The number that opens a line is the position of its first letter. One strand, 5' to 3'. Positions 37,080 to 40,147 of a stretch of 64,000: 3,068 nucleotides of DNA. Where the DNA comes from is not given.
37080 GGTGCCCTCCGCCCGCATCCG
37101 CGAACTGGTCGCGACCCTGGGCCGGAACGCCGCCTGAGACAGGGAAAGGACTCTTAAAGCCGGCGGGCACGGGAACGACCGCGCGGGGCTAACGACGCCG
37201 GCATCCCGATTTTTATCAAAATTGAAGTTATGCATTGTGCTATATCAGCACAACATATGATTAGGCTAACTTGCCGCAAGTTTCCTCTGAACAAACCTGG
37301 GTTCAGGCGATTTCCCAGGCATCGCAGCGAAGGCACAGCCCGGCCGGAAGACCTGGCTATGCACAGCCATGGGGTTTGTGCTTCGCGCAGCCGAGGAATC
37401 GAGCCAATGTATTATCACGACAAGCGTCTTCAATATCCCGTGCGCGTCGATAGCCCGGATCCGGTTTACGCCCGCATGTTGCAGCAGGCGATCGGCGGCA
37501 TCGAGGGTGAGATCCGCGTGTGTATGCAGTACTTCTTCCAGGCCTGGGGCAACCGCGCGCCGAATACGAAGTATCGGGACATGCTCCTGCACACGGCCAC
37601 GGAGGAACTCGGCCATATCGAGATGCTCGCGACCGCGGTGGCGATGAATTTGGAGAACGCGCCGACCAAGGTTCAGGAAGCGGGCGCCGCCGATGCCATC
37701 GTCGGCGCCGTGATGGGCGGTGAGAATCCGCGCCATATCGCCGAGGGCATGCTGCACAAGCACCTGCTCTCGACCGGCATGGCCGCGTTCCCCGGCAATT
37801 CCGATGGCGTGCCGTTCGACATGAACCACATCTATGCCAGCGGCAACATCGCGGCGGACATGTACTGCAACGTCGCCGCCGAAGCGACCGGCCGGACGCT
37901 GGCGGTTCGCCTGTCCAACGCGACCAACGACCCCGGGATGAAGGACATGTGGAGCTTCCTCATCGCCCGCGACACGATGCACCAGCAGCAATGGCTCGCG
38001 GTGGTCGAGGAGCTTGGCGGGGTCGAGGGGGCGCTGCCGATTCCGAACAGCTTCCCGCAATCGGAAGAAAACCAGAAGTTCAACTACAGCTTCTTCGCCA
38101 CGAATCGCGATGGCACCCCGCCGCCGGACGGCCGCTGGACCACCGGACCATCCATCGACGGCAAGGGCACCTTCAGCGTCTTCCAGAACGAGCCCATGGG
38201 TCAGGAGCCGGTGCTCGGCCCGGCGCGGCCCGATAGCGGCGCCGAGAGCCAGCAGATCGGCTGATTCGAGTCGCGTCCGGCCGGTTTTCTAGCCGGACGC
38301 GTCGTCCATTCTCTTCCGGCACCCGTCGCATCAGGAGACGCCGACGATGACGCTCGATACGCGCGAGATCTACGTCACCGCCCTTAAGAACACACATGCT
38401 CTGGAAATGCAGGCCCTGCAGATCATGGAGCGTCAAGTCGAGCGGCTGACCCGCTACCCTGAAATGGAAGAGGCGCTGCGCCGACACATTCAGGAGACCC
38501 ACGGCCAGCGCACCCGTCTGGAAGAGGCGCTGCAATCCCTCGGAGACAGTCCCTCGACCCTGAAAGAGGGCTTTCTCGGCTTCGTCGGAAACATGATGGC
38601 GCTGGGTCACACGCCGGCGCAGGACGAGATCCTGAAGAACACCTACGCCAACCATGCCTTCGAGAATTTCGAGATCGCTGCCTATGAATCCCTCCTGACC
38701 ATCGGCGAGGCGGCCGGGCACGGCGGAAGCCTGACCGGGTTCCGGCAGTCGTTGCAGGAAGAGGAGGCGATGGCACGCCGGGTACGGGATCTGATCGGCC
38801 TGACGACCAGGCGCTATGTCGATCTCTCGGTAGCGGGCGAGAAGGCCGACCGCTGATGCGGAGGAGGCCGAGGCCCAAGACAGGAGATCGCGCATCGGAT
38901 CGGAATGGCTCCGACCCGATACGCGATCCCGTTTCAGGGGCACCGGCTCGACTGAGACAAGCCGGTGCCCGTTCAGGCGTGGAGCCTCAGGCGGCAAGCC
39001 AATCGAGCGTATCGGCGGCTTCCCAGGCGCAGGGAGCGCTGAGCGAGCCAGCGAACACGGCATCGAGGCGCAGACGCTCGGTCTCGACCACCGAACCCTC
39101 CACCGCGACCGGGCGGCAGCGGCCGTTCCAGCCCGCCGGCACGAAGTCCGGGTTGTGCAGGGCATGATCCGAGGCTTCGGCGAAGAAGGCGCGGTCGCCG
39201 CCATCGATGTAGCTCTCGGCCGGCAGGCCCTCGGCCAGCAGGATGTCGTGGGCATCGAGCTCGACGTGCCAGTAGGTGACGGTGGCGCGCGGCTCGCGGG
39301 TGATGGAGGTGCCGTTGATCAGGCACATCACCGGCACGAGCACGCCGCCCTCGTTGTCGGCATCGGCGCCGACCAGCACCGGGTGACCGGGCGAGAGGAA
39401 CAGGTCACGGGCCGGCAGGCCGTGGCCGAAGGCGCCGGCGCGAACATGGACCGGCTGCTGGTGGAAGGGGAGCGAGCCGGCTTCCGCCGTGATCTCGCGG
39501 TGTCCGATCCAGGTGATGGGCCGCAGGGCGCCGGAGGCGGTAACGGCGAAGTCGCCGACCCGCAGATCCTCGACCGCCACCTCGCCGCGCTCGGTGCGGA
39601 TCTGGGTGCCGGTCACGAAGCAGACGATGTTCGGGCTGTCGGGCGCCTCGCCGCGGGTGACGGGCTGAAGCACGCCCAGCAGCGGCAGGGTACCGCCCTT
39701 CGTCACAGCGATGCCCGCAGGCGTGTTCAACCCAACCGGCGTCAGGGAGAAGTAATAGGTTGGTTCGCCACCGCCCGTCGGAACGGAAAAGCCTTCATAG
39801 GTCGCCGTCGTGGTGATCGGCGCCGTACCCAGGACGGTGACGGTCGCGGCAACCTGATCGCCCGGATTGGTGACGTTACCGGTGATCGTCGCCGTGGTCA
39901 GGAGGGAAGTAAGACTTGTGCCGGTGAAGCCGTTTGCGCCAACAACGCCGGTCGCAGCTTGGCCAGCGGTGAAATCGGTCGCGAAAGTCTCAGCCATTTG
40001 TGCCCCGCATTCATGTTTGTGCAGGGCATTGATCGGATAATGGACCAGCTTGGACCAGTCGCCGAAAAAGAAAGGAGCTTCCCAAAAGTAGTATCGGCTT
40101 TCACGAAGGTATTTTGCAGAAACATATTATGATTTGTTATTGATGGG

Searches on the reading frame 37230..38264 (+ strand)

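Call 3: search_protein_families(library=pfam, proteins=[window:37230-38264:+])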
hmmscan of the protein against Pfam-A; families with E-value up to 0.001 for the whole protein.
window:37230-38264:+ (344 aa): 1 family
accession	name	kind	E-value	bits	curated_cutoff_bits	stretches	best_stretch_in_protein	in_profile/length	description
PF05067.18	Mn_catalase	-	8.2e-75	251.9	27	1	60-327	1-258/284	Manganese containing catalase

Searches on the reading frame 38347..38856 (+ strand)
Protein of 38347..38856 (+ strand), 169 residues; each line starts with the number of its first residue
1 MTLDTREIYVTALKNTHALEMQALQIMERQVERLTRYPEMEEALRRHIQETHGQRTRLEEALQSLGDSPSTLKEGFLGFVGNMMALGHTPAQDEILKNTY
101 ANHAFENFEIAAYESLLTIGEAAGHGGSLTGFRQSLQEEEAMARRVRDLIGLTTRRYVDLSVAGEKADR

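Call 3: search_protein_families(library=pfam, proteins=[window:38347-38856:+])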
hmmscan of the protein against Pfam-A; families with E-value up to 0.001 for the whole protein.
window:38347-38856:+ (169 aa): 1 family
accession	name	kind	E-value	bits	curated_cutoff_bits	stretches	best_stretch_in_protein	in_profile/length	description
PF05974.18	DUF892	-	5.3e-33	114.7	23.7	1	5-157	2-157/159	Domain of unknown function (DUF892)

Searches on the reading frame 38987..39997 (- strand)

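Call 3: search_protein_families(library=pfam, proteins=[window:38987-39997:-])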
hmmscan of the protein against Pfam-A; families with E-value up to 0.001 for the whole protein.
window:38987-39997:- (336 aa): 1 family
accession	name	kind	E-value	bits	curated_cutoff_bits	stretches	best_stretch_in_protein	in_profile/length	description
PF13403.11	Hint_2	-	1.2e-45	155.9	28.4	1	125-266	1-146/147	Hint domain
